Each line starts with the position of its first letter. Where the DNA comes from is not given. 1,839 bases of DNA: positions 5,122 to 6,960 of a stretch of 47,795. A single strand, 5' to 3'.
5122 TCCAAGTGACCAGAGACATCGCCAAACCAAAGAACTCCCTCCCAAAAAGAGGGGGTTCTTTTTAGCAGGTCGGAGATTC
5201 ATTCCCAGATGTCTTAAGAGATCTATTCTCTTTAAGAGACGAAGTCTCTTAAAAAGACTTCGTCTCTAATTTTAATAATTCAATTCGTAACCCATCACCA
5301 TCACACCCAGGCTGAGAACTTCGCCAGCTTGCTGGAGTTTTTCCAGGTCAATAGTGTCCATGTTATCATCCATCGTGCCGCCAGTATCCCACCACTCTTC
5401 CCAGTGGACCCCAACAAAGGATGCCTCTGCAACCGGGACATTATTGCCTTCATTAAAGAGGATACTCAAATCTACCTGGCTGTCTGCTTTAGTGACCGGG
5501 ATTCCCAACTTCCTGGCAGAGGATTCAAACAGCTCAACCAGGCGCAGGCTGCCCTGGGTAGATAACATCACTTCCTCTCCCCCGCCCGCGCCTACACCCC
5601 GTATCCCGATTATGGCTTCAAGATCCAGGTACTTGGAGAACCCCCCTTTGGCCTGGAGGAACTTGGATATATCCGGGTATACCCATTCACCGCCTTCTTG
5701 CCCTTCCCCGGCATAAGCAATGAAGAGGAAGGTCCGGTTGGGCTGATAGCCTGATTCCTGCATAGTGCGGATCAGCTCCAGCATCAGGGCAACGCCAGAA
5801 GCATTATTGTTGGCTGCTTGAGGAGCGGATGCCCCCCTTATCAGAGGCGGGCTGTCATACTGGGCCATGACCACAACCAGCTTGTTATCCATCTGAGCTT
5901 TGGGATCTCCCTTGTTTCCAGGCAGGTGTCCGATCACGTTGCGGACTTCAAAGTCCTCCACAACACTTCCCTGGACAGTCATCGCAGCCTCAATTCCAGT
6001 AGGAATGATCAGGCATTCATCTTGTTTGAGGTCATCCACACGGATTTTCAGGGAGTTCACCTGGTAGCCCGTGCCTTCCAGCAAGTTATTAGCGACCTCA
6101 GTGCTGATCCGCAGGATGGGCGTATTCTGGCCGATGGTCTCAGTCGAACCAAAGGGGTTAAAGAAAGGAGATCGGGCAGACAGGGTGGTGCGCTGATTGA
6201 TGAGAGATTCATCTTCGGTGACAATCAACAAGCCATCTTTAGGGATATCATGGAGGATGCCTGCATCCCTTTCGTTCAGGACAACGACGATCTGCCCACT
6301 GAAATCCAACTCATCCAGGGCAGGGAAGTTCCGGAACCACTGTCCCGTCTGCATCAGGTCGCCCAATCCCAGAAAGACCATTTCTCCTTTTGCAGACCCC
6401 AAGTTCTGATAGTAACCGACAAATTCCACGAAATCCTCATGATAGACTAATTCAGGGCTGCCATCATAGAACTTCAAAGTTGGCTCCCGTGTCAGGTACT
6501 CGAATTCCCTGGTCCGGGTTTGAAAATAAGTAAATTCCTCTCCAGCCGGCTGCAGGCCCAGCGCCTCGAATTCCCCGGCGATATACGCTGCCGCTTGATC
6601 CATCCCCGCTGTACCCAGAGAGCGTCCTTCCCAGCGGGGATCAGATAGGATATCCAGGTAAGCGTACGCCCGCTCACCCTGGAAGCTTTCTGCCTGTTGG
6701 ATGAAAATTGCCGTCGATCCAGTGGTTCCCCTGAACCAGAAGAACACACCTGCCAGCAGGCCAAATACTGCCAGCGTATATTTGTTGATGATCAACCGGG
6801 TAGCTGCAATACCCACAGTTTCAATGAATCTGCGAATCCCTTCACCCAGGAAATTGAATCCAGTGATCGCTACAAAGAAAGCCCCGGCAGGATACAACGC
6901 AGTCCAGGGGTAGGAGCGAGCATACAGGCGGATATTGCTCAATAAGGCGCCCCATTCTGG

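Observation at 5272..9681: One 1469-aa polypeptide fuses an exporter-type ABC-2 permease, both halves of an Opp/Dpp importer permease, and an extracytoplasmic PA/M28 domain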

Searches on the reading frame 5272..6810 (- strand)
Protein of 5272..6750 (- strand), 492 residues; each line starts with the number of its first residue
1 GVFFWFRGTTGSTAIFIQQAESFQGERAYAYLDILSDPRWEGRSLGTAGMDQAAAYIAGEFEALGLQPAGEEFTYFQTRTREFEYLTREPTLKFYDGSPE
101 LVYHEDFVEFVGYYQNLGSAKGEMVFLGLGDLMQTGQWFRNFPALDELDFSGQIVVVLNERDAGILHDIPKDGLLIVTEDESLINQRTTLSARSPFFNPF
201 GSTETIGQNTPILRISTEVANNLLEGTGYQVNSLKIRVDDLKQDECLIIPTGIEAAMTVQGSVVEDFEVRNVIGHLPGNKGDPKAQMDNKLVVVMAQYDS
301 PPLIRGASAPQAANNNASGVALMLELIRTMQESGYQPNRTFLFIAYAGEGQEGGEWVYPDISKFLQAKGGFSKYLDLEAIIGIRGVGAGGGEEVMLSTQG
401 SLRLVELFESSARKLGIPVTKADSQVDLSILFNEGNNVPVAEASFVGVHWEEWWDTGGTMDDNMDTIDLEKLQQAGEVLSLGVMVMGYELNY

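Call 14: search_solved_structures(query=window:5272-6750:-, max_evalue=0.01, show_alignments=3)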
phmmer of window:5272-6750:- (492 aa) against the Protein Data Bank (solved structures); distinct sequences matched with E-value up to 0.01: 8.
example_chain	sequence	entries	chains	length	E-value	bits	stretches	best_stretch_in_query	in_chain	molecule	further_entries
3b3t_A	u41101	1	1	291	2.2e-05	26.7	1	308-349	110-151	Bacterial leucyl aminopeptidase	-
3b35_A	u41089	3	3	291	0.0001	24.5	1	308-349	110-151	Bacterial leucyl aminopeptidase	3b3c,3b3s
1amp_A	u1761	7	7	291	0.00011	24.4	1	308-349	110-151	AMINOPEPTIDASE | PROTEIN (AMINOPEPTIDASE) | BACTERIAL LEUCYL AMINOPEPTIDASE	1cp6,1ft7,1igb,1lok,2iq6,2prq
3b3v_A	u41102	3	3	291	0.00011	24.4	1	308-349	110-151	Bacterial leucyl aminopeptidase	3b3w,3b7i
1rtq_A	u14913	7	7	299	0.00011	24.4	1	308-349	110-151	Bacterial leucyl aminopeptidase | Aminopeptidase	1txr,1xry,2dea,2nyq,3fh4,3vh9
2anp_A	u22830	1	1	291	0.0003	23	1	308-349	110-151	leucyl aminopeptidase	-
6hc6_A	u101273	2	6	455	0.0037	19.4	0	283-483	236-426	Aminopeptidase YwaD | Aminopeptidase Y (Arg Lys Leu preference)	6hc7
2ek8_A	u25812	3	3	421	0.0058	18.7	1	253-481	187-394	Aminopeptidase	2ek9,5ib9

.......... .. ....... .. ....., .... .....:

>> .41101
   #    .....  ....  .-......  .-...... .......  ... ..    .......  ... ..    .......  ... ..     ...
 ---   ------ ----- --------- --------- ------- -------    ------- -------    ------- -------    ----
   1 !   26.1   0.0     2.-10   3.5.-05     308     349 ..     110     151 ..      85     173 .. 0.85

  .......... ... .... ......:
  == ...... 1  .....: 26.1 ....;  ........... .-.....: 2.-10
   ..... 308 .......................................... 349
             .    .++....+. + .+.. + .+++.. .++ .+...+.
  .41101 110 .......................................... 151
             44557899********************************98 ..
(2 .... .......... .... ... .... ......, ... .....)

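Call 23: find_related_loci(query=A2, collection=genome_contigs, flank=10000)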
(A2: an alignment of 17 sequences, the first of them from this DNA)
Query A2 (512 aa) in genome_contigs; peptide patterns used: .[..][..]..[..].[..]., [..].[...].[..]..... (x = any residue, [..] = any of these).
148 stretches matched a pattern; 115 encode a relative of the query (tblastn E <= 1e-3); the best 80 are kept; 79 distinct loci.
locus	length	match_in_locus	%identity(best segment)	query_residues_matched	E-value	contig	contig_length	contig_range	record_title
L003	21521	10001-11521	80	1-507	0e+0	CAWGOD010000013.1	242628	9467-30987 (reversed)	MAG: uncultured Chloroflexia bacterium isolate MFD03804.bin.3.292 genome assembly, contig: contig_6325, whole genome sho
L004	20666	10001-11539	61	1-512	0e+0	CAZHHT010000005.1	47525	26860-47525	MAG TPA_asm: uncultured Anaerolineales bacterium isolate binchicken_co228_499 genome assembly, contig: NODE_787_length_4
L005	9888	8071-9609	59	1-512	0e+0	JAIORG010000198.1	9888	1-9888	MAG: Anaerolineales bacterium isolate SMBSF12 20072_Bin_6_contigs_1_c_000000001019, whole genome shotgun sequence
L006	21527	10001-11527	57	1-512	0e+0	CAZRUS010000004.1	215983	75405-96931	MAG TPA_asm: uncultured Anaerolineales bacterium isolate binchicken_co17_291 genome assembly, contig: NODE_101_length_21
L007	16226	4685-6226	58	1-512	0e+0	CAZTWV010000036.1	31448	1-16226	MAG TPA_asm: uncultured Anaerolineales bacterium isolate SRP141376_co3_323 genome assembly, contig: NODE_3710_length_314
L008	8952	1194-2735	48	1-512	7e-157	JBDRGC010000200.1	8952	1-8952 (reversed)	MAG: Chloroflexota bacterium isolate MEGAHIT-group-1.410 k141_8241136, whole genome shotgun sequence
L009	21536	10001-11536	81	1-512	0e+0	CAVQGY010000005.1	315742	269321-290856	MAG: uncultured Chloroflexia bacterium isolate MFD09964.bin.1.182 genome assembly, contig: contig_6289, whole genome sho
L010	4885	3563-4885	53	1-441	1e-157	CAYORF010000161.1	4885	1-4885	MAG TPA_asm: uncultured Anaerolineales bacterium isolate binchicken_co9_181 genome assembly, contig: NODE_9031_length_48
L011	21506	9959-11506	47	1-509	6e-151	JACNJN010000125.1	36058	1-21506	MAG: Candidatus Desulfolinea nitratireducens NIOZ-UU_NODE_1224_length_36058_cov_23.3927, whole genome shotgun sequence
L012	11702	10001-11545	46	1-512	1e-147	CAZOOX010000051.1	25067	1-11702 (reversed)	MAG TPA_asm: uncultured Anaerolineaceae bacterium isolate binchicken_co65_453 genome assembly, contig: NODE_8143_length_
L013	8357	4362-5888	47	7-512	4e-145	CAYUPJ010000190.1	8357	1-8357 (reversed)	MAG TPA_asm: uncultured Anaerolineae bacterium isolate binchicken_co91_444 genome assembly, contig: NODE_11474_length_83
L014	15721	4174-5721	45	1-512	4e-144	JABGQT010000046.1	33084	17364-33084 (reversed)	MAG: Anaerolineae bacterium isolate co234_bin62 NODE_2685_length_33084_cov_18.697539, whole genome shotgun sequence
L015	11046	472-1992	44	7-512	1e-139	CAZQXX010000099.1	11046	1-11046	MAG TPA_asm: uncultured Anaerolineales bacterium isolate SRP319275_co2_291 genome assembly, contig: NODE_5725_length_110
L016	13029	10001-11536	45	4-512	1e-139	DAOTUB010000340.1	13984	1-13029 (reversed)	MAG TPA_asm: Anaerolineae bacterium isolate F17_41 k129_1390427, whole genome shotgun sequence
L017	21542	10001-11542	45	1-509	3e-138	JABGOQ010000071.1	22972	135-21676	MAG: Anaerolineae bacterium isolate co234_bin11 NODE_4240_length_22972_cov_74.641402, whole genome shotgun sequence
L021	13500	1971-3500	44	5-512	8e-134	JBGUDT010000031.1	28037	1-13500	MAG: Anaerolineales bacterium isolate 11D-03 NODE_31_length_28037_cov_5.772583, whole genome shotgun sequence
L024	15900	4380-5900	46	4-512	2e-132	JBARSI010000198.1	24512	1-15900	MAG: Anaerolineales bacterium isolate MFD12959_ilm_asm_bin40 k127_296263, whole genome shotgun sequence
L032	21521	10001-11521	43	7-512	2e-128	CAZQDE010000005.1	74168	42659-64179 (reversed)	MAG TPA_asm: uncultured Anaerolineaceae bacterium isolate binchicken_co19_417 genome assembly, contig: NODE_289_length_7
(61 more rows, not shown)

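Call 24: search_solved_structures(query=A2, max_evalue=0.01, show_alignments=3)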
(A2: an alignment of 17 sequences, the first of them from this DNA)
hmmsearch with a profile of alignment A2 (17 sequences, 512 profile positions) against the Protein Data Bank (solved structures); distinct sequences matched with E-value up to 0.01: 11.
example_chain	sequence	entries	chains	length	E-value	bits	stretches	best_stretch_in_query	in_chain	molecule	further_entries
3b3t_A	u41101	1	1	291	1.4e-09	40.3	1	322-374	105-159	Bacterial leucyl aminopeptidase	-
3b35_A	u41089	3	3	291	1.5e-08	36.9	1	322-374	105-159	Bacterial leucyl aminopeptidase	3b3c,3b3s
3b3v_A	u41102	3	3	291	1.5e-08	36.9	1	322-374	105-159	Bacterial leucyl aminopeptidase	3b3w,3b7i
1amp_A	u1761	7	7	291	1.5e-08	36.9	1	322-374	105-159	AMINOPEPTIDASE | PROTEIN (AMINOPEPTIDASE) | BACTERIAL LEUCYL AMINOPEPTIDASE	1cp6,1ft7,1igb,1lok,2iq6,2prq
1rtq_A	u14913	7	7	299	1.6e-08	36.8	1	322-374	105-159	Bacterial leucyl aminopeptidase | Aminopeptidase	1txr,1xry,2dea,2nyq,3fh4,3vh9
2anp_A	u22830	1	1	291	8.7e-08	34.4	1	322-374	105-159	leucyl aminopeptidase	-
6hc6_A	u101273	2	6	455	1.7e-07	33.4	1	309-369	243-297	Aminopeptidase YwaD | Aminopeptidase Y (Arg Lys Leu preference)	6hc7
5gne_A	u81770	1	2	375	9.8e-05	24.3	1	328-388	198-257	Leucine aminopeptidase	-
2ek8_A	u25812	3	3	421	0.00014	23.7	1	271-368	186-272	Aminopeptidase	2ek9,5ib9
3gux_A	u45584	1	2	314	0.00035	22.5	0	310-351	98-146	putative Zn-dependent exopeptidase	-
1cp7_A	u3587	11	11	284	0.0011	20.8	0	330-369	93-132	AMINOPEPTIDASE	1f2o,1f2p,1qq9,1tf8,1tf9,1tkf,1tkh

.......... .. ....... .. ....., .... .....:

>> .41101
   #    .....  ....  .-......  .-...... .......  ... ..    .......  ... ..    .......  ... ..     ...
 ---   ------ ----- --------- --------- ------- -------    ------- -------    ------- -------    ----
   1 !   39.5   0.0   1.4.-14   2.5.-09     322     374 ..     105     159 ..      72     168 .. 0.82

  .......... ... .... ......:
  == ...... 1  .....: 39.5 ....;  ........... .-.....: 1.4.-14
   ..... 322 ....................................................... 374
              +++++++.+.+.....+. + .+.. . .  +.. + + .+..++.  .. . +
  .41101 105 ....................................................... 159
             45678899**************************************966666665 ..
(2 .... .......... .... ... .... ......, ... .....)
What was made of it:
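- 5701..5865 (-): Former active-site motifs: AQYD (His to Gln), ANNNASG (bridging Asp to Asn), GEG (the Glu-Glu pair reduced to one Glu). Alignment to Vibrio/Aeromonas aminopeptidase chain positions 105-159 (calls 14, 24).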

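Call 43: search_protein_families(library=pfam, proteins=[L024:5994-7037:+, L024:331-2052:-, L024:8340-9692:+, L024:9685-10992:+, L032:6820-7773:+, L032:11596-12615:+, L032:13164-14540:+, L032:14542-15834:+], max_evalue=0.001)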
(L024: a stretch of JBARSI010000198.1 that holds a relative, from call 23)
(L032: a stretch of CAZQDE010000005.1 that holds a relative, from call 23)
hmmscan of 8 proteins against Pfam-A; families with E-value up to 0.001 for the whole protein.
L024:5994-7037:+ (347 aa): 4 families
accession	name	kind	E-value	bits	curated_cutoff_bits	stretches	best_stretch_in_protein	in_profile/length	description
PF00005.33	ABC_tran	-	3.7e-26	92.8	25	1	34-192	2-137/137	ABC transporter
PF08352.17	oligo_HPY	-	2.4e-17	63.5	27.1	1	243-303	1-62/65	Oligopeptide/dipeptide transporter, C-terminal region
PF02463.25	SMC_N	-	0.00011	22.1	40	1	44-238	25-213/220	RecF/RecN/SMC N terminal domain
PF13304.12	AAA_21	-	0.0003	21.4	27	1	165-227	239-303/304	AAA domain, putative AbiEii toxin, Type IV TA system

L024:331-2052:- (573 aa): 0 families

L024:8340-9692:+ (450 aa): 7 families
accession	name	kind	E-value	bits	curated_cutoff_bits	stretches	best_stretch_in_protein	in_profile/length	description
PF00132.30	Hexapep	-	5.4e-29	99.1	27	4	264-298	1-35/36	Bacterial transferase hexapeptide (six repeats)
PF12804.13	NTP_transf_3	-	2.3e-19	70.6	27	1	5-132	1-125/160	MobA-like NTP transferase domain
PF00483.29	NTP_transferase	-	1.9e-16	60.8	21.2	1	5-212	2-217/245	Nucleotidyl transferase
PF25084.1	LbH_EIF2B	-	1.9e-12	47.5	54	1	257-344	14-101/105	EIF2B subunit epsilon LbH domain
PF14602.12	Hexapep_2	-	3.5e-09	36.7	27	0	283-310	2-28/34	Hexapeptide repeat of succinyl-transferase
PF01128.25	IspD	-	7.9e-09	36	27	1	5-120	3-119/221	2-C-methyl-D-erythritol 4-phosphate cytidylyltransferase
PF07959.18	Fucose_pyrophosphorylase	-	0.0002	20.9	34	0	348-401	287-341/418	Fucose pyrophosphorylase domain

L024:9685-10992:+ (435 aa): 3 families
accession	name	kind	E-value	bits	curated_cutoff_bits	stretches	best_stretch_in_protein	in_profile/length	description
PF01595.25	CNNM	-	1.1e-19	71.3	28.4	1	12-189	4-181/181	Cyclin M transmembrane N-terminal domain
PF03471.22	CorC_HlyC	-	1.5e-19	70.2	27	1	341-415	2-78/81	Transporter associated domain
PF00571.33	CBS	-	3.3e-16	59.8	24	2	205-259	2-53/57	CBS domain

L032:6820-7773:+ (317 aa): 10 families
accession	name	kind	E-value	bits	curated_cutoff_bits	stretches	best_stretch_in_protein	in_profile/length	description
PF07676.18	PD40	-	1.2e-62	207.1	20.9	5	67-100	4-38/38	WD40-like Beta Propeller Repeat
PF00930.27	DPPIV_N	-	2.4e-20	73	22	2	50-123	21-93/354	Dipeptidyl peptidase IV (DPP IV) N-terminal region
PF25174.1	Beta-prop_THOC3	-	3.6e-11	43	305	1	179-306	53-173/272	THOC3 beta-propeller domain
PF24797.1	Beta-prop_WDR35_TULP_N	-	1.7e-08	34.4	80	0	63-136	108-177/332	WDR35/TULP4 N-terminal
PF14583.12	Pectate_lyase22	-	4e-08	32.8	30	0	51-109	215-275/386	Oligogalacturonate lyase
PF25460.1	Beta-prop_Aladin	-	1.8e-06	27.8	171.1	1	78-207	117-227/340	Aladin seven-bladed propeller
PF06620.16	DUF1150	-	1.3e-05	25.7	25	0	269-303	46-76/76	Protein of unknown function (DUF1150)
PF02974.19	Inh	-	4.9e-05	23.7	25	0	171-206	46-80/97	Protease inhibitor Inh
PF23414.1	Beta-prop_EML_2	-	8.6e-05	22.5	90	0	222-303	46-123/266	Echinoderm microtubule-associated protein second beta-propeller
PF00400.38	WD40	-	0.00018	22.4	27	0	267-288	18-38/39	WD domain, G-beta repeat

L032:11596-12615:+ (339 aa): 4 families
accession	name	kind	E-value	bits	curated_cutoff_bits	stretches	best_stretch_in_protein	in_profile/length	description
PF00005.33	ABC_tran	-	2e-26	93.6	25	1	27-185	2-137/137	ABC transporter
PF08352.17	oligo_HPY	-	6.6e-19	68.5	27.1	1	236-295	1-62/65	Oligopeptide/dipeptide transporter, C-terminal region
PF02463.25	SMC_N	-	0.00014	21.8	40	1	41-230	29-212/220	RecF/RecN/SMC N terminal domain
PF13304.12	AAA_21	-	0.00037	21.1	27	0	156-220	237-303/304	AAA domain, putative AbiEii toxin, Type IV TA system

L032:13164-14540:+ (458 aa): 7 families
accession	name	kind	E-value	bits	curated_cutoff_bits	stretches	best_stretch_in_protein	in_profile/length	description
PF00132.30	Hexapep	-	7.6e-29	98.6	27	3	294-324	2-33/36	Bacterial transferase hexapeptide (six repeats)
PF12804.13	NTP_transf_3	-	1.1e-19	71.6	27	1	16-141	1-123/160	MobA-like NTP transferase domain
PF25084.1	LbH_EIF2B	-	1.2e-13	51.4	54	1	269-355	15-101/105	EIF2B subunit epsilon LbH domain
PF00483.29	NTP_transferase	-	1.3e-13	51.5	21.2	1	16-219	2-213/245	Nucleotidyl transferase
PF01128.25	IspD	-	1.1e-12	48.7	27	1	16-133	3-121/221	2-C-methyl-D-erythritol 4-phosphate cytidylyltransferase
PF14602.12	Hexapep_2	-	2.7e-05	24.2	27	0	404-438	2-34/34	Hexapeptide repeat of succinyl-transferase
PF24894.1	Hexapep_GlmU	-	0.00026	21.5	23.3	0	294-343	19-68/104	GlmU-like, C-terminal hexapeptide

L032:14542-15834:+ (430 aa): 3 families
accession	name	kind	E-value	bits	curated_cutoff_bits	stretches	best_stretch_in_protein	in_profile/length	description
PF03471.22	CorC_HlyC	-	3.4e-22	78.7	27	1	336-412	2-80/81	Transporter associated domain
PF01595.25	CNNM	-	4.2e-17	62.8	28.4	1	15-184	7-181/181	Cyclin M transmembrane N-terminal domain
PF00571.33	CBS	-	3e-15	56.7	24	2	267-319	3-56/57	CBS domain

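Call 63: search_protein_representatives(protein=window:5275-6729:-)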
Query: 485 residues. Proteins with E-value up to 0.001 (for the whole library): 4045; up to 1e-10: 593; up to 1e-30: 110. The best 150 are listed.
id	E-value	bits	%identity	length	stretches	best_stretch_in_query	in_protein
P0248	7.5e-117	407.5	46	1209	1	2-485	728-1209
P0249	3.2e-103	362.6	41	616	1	7-485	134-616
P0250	2.1e-102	359.9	41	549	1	3-485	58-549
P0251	2.4e-102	359.7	42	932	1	3-485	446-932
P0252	6.9e-101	354.9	47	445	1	43-485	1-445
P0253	1.0e-99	351.0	42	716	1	3-485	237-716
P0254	2.4e-98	346.5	41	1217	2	1-275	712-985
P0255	4.3e-97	342.4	47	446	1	9-405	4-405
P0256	1.3e-94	334.2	39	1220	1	3-485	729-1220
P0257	1.8e-90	320.6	40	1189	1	1-482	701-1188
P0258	2.8e-90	319.9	46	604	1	2-358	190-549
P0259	1.3e-89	317.7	38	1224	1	1-485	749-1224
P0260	2.3e-88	313.6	39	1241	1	2-482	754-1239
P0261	1.7e-86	307.4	41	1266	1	2-481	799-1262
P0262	1.1e-85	304.7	38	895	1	4-485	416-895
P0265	1.3e-83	298.0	40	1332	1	3-483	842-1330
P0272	4.8e-75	269.7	34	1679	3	3-481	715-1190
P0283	6.7e-61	223.0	37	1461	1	3-485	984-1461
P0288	1.6e-52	195.4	33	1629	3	11-477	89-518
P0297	9.8e-48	179.6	32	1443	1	3-485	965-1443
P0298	3.6e-47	177.8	33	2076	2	11-477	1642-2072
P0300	5.9e-46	173.7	30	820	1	3-485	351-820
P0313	2.2e-42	162.0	31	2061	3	15-412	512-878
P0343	2.2e-35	138.9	34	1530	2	4-339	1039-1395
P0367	5.1e-29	117.9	34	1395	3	10-342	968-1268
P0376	3.9e-27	111.7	29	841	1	6-480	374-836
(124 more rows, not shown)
